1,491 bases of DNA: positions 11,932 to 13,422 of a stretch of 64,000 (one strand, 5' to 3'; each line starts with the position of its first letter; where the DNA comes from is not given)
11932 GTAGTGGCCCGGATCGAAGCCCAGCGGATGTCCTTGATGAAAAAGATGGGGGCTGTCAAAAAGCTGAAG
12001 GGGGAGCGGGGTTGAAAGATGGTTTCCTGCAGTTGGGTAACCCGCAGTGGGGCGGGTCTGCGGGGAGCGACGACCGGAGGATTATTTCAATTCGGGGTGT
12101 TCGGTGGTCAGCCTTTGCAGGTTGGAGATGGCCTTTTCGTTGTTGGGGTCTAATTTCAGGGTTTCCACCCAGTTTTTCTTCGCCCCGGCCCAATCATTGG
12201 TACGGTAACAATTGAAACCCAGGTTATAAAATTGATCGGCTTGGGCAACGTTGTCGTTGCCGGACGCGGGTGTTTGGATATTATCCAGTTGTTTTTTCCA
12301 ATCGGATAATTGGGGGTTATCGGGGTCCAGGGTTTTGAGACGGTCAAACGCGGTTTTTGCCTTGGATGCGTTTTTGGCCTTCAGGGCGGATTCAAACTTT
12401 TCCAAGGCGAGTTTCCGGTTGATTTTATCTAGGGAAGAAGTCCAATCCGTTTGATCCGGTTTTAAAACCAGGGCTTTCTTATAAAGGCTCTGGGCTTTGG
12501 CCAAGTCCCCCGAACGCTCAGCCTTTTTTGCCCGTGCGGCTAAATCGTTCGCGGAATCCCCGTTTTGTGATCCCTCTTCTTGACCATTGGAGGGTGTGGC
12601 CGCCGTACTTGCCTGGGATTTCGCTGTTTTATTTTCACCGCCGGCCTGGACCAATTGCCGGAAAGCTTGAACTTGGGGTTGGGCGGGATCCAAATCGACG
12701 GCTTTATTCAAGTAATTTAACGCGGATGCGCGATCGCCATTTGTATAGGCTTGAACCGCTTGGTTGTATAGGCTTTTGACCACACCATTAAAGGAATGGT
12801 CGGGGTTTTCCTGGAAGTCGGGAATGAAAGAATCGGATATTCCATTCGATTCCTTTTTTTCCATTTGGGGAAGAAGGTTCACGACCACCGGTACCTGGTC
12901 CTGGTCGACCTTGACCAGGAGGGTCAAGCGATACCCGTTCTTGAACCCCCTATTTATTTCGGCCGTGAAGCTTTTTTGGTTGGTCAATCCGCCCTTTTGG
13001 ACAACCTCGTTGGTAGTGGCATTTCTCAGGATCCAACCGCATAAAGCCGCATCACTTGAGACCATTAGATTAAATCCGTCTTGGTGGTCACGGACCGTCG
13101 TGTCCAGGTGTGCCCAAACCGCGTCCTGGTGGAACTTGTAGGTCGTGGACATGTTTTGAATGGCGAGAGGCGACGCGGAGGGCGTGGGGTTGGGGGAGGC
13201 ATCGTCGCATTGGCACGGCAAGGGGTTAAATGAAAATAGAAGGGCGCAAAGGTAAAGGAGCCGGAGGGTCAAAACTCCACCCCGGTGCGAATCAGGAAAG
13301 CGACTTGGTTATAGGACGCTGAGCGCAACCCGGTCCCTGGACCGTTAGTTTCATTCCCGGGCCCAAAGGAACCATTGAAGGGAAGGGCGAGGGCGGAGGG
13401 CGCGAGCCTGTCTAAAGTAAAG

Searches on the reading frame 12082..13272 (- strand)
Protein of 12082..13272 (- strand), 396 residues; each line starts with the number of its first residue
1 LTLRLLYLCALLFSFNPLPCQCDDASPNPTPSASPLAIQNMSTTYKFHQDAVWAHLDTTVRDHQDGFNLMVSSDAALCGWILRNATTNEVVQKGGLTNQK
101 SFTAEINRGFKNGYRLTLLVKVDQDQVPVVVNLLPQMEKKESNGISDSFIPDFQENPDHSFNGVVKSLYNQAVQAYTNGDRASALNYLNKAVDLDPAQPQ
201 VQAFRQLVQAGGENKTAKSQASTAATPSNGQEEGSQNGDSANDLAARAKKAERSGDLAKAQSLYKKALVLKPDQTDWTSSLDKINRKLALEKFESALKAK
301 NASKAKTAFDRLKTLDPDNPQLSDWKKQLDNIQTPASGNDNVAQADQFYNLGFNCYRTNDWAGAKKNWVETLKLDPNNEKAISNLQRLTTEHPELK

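Call 17: search_protein_families(library=ncbifam, proteins=[window:12082-13272:-], max_evalue=0.001)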
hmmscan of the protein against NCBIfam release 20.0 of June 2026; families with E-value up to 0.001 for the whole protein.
window:12082-13272:- (396 aa): 7 families
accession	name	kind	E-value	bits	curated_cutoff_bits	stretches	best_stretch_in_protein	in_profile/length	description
TIGR02521.1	type_IV_pilW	equivalog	2.4e-07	30.5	154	0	164-229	30-96/234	type IV pilus biogenesis/stability protein PilW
NF042912.1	Amuc_1098_fam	equivalog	1.3e-06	26.7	750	1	217-387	20-197/805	Amuc_1098 family type IV pilus outer membrane protein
NF047507.1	TPR_BatC_Lepto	exception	2.8e-06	27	175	1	328-393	80-144/214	TPR repeat-containing protein BatC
NF002725.1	PRK02603.1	equivalog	2.9e-06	27.4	143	0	167-208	74-115/173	photosystem I assembly protein Ycf3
TIGR02917.1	PEP_TPR_lipo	equivalog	5.8e-06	24.5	312.2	0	171-298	403-527/899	XrtA/PEP-CTERM system TPR-repeat protein PrsT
NF040658.1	Myxo_OME_TraC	equivalog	4.2e-05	22.4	500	1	241-334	82-171/602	outer membrane exchange accessory lipoprotein TraC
NF033762.1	social_mot_Tgl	equivalog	0.00083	18.8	225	0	168-202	34-68/252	social motility TPR repeat lipoprotein Tgl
